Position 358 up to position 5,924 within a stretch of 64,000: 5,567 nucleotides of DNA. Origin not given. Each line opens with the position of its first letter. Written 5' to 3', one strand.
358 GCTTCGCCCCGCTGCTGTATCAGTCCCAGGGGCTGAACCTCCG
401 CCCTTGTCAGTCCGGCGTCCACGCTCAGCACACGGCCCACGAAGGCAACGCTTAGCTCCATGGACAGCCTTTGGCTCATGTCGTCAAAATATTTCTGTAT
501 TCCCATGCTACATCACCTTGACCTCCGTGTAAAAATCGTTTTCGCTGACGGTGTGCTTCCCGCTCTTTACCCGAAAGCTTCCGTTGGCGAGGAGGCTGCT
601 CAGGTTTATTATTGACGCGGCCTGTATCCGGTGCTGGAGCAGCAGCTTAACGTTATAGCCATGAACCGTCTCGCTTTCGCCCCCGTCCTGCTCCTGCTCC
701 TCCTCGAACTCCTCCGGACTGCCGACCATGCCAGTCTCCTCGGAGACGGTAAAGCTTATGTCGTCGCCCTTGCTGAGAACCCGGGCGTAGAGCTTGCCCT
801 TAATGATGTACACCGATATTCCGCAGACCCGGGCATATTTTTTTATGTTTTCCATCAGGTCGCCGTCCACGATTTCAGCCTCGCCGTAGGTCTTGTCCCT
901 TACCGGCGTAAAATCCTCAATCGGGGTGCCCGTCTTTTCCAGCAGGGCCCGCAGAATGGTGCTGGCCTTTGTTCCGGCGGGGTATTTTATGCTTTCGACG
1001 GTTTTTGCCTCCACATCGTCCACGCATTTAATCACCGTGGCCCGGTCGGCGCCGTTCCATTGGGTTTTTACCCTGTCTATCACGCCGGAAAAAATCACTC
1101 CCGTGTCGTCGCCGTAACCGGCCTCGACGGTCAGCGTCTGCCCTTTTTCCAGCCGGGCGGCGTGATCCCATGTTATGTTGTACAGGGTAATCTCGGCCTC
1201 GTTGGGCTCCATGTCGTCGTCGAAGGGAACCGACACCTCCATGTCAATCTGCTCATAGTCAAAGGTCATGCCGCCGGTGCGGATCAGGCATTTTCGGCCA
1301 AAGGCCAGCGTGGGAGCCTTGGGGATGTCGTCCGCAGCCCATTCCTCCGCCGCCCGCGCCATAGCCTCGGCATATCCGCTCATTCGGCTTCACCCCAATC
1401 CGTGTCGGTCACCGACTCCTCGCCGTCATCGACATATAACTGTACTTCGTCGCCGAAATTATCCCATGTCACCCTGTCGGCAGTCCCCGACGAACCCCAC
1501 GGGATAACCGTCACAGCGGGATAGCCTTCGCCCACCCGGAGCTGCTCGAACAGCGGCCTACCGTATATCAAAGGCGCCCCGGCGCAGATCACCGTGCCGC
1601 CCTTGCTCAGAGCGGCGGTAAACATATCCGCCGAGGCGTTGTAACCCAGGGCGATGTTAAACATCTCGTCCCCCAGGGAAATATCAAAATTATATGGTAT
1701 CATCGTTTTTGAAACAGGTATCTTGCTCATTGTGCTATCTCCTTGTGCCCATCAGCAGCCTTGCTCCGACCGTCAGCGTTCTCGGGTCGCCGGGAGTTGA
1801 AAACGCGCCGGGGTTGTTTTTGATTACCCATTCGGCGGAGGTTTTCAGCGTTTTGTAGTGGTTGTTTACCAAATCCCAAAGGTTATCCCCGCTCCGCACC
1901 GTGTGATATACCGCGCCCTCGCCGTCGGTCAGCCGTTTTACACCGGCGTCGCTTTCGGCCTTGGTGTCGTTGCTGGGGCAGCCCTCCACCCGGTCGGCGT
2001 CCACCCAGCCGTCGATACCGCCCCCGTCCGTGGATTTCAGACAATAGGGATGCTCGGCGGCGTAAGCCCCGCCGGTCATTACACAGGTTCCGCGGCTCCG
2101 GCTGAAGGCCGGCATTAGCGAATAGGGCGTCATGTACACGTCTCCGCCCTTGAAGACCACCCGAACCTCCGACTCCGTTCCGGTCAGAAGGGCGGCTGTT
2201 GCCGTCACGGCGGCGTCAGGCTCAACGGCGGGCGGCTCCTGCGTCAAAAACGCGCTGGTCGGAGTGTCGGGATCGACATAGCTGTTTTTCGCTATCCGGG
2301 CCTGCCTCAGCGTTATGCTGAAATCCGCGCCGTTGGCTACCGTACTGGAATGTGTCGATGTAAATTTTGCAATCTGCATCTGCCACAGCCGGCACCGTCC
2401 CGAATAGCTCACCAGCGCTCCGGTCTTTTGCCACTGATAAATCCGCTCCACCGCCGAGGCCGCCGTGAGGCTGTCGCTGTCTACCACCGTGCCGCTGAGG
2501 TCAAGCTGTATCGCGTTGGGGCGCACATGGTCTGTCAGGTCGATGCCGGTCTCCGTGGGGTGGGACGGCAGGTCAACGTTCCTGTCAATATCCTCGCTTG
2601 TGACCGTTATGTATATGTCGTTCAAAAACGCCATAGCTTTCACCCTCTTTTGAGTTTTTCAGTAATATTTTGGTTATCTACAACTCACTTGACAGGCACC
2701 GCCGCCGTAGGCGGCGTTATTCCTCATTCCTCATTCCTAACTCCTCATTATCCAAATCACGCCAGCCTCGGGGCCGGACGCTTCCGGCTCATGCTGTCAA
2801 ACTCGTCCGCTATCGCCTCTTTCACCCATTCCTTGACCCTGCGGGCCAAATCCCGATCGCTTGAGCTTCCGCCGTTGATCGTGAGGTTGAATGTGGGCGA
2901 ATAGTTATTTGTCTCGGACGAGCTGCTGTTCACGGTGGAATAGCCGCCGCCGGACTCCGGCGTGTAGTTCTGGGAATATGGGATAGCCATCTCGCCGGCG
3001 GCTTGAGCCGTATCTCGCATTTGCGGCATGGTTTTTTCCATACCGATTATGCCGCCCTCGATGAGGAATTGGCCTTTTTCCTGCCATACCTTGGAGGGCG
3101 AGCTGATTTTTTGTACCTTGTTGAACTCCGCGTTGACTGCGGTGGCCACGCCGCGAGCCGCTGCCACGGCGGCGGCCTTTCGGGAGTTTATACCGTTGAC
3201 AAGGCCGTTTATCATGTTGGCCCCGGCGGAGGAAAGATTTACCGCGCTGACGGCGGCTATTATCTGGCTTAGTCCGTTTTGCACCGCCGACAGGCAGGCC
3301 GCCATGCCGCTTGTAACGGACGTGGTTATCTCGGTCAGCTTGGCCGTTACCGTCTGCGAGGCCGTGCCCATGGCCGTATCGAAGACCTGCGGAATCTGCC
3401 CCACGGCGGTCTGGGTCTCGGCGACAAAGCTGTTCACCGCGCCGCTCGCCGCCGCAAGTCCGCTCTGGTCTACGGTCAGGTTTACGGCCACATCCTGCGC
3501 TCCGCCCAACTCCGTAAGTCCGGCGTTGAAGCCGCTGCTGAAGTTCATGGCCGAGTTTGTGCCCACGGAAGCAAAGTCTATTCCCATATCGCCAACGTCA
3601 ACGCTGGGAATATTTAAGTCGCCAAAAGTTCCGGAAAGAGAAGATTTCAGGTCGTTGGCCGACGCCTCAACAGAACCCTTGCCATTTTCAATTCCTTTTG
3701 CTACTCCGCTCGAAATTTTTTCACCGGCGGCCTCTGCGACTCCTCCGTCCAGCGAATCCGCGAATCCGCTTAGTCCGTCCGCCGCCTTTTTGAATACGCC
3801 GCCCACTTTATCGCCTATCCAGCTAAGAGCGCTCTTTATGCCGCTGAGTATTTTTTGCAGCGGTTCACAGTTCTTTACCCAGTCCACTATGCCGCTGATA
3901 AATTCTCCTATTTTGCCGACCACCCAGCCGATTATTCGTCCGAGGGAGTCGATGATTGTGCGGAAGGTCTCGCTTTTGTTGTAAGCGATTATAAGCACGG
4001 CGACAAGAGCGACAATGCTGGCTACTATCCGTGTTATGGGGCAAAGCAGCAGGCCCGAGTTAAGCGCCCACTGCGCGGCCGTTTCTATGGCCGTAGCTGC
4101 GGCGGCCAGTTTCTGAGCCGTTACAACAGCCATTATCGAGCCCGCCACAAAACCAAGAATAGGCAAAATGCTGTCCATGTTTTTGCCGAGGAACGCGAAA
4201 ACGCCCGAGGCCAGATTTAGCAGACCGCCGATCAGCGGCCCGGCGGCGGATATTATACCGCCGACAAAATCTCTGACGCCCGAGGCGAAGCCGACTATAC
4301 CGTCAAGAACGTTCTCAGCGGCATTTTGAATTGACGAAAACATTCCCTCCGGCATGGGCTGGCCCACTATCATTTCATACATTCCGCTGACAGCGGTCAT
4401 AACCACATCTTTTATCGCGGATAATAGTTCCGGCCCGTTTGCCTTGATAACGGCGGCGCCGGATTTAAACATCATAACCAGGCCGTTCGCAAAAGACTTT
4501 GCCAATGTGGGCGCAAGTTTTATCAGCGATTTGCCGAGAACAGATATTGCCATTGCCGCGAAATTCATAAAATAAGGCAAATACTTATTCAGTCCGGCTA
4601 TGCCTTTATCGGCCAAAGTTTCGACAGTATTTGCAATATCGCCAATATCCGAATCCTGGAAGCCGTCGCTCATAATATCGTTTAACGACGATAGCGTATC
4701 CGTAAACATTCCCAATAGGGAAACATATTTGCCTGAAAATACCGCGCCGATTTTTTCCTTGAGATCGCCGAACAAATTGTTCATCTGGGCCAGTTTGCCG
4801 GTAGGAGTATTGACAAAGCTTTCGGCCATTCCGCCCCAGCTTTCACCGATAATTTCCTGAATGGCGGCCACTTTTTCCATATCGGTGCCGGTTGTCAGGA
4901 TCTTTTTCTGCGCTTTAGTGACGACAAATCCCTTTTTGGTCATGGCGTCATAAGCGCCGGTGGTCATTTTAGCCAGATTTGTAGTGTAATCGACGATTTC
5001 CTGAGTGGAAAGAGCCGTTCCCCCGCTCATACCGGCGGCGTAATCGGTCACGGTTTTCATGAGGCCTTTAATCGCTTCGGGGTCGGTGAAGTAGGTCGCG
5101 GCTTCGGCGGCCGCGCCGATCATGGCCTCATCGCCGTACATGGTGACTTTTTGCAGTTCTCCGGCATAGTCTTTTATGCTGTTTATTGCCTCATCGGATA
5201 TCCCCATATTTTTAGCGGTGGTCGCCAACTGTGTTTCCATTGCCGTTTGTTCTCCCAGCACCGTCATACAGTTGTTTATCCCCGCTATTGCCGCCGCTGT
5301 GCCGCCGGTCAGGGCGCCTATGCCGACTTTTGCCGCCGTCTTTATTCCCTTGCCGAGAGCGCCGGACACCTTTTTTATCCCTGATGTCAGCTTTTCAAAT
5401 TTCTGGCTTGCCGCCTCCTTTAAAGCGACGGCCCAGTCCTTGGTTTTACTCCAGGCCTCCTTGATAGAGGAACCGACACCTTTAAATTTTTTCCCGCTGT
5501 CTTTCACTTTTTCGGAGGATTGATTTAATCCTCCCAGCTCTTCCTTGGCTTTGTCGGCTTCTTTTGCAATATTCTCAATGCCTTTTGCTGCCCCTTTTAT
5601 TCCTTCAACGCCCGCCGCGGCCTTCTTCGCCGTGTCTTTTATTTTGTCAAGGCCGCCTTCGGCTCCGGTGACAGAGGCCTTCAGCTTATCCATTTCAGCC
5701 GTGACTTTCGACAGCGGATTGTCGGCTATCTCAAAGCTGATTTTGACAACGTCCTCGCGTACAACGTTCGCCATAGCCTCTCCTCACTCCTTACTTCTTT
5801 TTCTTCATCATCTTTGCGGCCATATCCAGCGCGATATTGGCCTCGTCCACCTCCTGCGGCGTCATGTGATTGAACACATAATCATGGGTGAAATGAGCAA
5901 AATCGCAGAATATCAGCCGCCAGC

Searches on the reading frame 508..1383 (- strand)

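Call 62: search_protein_families(library=phrogs, proteins=[window:508-1383:-], max_evalue=0.00001)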
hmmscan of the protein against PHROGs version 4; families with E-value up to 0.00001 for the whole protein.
window:508-1383:- (291 aa): 2 families
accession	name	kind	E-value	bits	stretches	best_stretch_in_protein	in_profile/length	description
phrog_196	-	tail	2.8e-56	192.2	1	28-289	85-357/536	baseplate hub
phrog_20677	-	unknown function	7.4e-09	35.5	1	37-225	174-371/631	-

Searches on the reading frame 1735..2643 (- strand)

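Call 62: search_protein_families(library=phrogs, proteins=[window:1735-2643:-], max_evalue=0.00001)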
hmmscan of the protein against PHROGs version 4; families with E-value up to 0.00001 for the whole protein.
window:1735-2643:- (302 aa): 3 families
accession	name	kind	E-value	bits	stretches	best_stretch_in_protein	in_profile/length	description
phrog_1517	-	lysis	1.5e-18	68.3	1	9-145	13-158/202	endolysin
phrog_817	-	tail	2.7e-13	50.9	1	13-127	22-155/200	tail fiber protein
phrog_37482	-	unknown function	9.5e-12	46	1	13-148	11-140/198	-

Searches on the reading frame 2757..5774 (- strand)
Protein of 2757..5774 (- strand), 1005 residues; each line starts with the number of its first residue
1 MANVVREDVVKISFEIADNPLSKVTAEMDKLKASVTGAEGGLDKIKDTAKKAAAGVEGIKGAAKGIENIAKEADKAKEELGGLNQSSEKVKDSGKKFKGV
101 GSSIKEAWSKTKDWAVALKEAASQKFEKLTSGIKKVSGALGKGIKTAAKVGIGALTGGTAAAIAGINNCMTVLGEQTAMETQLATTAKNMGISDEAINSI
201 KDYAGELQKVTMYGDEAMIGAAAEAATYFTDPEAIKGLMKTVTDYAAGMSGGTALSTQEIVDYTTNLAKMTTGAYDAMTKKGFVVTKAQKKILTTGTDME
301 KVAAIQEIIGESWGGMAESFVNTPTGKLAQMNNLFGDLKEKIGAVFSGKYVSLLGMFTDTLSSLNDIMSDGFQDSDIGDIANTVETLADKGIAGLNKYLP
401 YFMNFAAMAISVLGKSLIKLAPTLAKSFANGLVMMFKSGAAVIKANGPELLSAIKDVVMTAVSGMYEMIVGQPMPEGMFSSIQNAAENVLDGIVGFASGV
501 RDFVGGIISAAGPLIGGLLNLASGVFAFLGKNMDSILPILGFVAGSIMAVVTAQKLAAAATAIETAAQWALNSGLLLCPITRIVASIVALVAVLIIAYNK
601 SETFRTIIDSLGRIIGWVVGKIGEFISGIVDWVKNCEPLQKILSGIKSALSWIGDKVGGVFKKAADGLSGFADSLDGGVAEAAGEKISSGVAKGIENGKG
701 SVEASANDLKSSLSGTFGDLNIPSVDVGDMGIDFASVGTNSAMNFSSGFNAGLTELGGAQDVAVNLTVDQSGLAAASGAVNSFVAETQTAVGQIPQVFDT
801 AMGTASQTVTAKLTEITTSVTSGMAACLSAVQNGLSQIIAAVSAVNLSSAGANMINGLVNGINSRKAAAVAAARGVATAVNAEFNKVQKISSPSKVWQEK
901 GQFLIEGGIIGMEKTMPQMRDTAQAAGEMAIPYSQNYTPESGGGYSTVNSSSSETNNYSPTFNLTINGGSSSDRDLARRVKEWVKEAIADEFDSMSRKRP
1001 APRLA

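Call 62: search_protein_families(library=phrogs, proteins=[window:2757-5774:-], max_evalue=0.00001)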
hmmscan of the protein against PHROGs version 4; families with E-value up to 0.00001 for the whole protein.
window:2757-5774:- (1005 aa): 19 families
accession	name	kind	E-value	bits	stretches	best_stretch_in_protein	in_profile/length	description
phrog_1272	-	tail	1.7e-25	90.1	2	482-843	558-839/1606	tail length tape measure protein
phrog_1686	-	tail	2.9e-24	86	1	659-968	864-1173/1224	tail length tape measure protein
phrog_305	-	tail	3.5e-24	86.5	1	774-925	593-747/1001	tail length tape measure protein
phrog_5493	-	tail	4.4e-23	82.6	1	27-950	311-1046/1102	tail length tape measure protein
phrog_971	-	lysis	1.3e-22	81.4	1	60-650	31-585/1338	endolysin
phrog_1204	-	tail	1.2e-19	70.8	1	718-945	1165-1372/1483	tail protein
phrog_58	-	tail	4e-19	69.5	1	776-985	820-1043/1544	tail length tape measure protein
phrog_8462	-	tail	5.8e-16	59.3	1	525-711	257-431/672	tail length tape measure protein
phrog_1535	-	tail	1.3e-13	51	1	479-936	730-1088/1152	tail length tape measure protein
phrog_5218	-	unknown function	1.1e-12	48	1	680-933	1239-1431/1599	-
phrog_4372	-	tail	1.1e-10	40.7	1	407-931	1120-1558/1681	tail length tape measure protein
phrog_3981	-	tail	4.2e-09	37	1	482-880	238-483/584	tail length tape measure protein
phrog_1068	-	tail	1.7e-08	34.6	0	20-636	17-458/706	tail length tape measure protein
phrog_26805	-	unknown function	1.1e-07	31.6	1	779-924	453-600/697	-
phrog_9228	-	tail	2e-07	30.7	1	423-612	486-647/1425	tail length tape measure protein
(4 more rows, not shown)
